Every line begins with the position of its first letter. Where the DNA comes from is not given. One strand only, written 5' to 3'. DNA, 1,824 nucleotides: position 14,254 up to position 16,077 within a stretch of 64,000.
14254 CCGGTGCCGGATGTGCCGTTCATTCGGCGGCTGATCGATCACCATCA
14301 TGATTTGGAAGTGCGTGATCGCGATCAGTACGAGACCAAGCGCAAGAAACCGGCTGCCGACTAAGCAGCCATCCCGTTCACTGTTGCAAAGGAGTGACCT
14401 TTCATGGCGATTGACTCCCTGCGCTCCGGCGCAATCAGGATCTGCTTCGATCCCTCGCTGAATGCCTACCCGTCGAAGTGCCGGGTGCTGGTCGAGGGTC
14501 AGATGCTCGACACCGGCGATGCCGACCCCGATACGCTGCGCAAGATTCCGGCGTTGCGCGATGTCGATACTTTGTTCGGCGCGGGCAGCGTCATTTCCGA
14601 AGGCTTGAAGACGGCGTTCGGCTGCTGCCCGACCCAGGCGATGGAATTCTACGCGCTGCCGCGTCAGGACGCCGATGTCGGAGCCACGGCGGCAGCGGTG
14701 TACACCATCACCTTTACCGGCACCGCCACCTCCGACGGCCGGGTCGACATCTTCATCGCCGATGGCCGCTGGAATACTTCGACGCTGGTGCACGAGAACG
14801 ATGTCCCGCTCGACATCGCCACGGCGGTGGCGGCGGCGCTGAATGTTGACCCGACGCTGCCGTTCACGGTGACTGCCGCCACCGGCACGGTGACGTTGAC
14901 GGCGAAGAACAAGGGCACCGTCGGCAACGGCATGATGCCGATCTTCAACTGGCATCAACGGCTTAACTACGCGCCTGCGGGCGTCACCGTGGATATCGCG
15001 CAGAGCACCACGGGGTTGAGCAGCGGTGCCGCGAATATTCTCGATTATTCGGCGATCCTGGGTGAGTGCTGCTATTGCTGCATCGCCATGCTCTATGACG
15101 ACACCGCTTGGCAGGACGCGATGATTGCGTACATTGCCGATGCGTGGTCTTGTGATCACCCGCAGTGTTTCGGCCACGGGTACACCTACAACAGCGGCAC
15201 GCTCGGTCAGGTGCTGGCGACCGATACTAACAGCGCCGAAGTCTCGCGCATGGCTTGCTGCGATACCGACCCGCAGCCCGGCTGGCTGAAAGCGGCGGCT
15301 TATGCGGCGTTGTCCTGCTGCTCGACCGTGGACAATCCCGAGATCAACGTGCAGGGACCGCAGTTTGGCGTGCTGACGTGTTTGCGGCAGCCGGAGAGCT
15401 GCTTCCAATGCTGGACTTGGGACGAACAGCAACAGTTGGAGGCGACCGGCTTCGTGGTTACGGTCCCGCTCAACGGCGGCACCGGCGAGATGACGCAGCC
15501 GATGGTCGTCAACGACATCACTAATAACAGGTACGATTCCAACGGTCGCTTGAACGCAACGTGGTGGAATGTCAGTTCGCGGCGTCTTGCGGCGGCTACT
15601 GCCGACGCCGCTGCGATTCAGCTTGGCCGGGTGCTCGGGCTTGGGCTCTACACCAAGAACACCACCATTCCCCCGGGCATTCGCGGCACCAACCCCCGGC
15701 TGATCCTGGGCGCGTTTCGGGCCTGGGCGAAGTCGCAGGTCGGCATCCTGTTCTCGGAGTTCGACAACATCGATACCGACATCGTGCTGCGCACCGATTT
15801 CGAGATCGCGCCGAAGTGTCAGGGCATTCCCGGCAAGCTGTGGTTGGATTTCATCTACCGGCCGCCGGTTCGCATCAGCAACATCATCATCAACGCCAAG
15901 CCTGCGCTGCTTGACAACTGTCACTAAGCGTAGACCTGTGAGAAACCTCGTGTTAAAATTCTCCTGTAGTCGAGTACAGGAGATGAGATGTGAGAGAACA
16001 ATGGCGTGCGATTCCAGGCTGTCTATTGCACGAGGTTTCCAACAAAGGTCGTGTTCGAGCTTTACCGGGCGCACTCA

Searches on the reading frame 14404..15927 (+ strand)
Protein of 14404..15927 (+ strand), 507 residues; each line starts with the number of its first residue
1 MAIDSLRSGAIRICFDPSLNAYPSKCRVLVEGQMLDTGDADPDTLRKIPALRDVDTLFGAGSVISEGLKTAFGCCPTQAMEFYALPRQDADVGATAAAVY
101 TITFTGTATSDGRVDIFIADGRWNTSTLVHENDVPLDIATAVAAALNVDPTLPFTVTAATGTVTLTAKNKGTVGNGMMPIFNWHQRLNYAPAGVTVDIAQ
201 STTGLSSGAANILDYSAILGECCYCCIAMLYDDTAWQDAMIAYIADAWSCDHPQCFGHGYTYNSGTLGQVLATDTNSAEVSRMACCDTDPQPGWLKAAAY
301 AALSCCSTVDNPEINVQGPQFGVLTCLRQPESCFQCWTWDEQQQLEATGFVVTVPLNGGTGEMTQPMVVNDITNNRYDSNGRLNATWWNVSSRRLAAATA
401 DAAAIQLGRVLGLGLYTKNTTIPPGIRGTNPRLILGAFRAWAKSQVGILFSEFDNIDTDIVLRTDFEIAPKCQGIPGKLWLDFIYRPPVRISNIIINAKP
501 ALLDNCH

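Call 7: search_protein_families(library=phrogs, proteins=[window:14404-15927:+], max_evalue=0.001)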
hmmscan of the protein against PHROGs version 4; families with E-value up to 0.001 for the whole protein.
window:14404-15927:+ (507 aa): 2 families
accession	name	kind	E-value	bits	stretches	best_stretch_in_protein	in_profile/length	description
phrog_165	-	tail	8.1e-59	200.4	1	5-401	11-397/493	tail sheath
phrog_5292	-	tail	0.00025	22.2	1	26-122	34-125/129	tail sheath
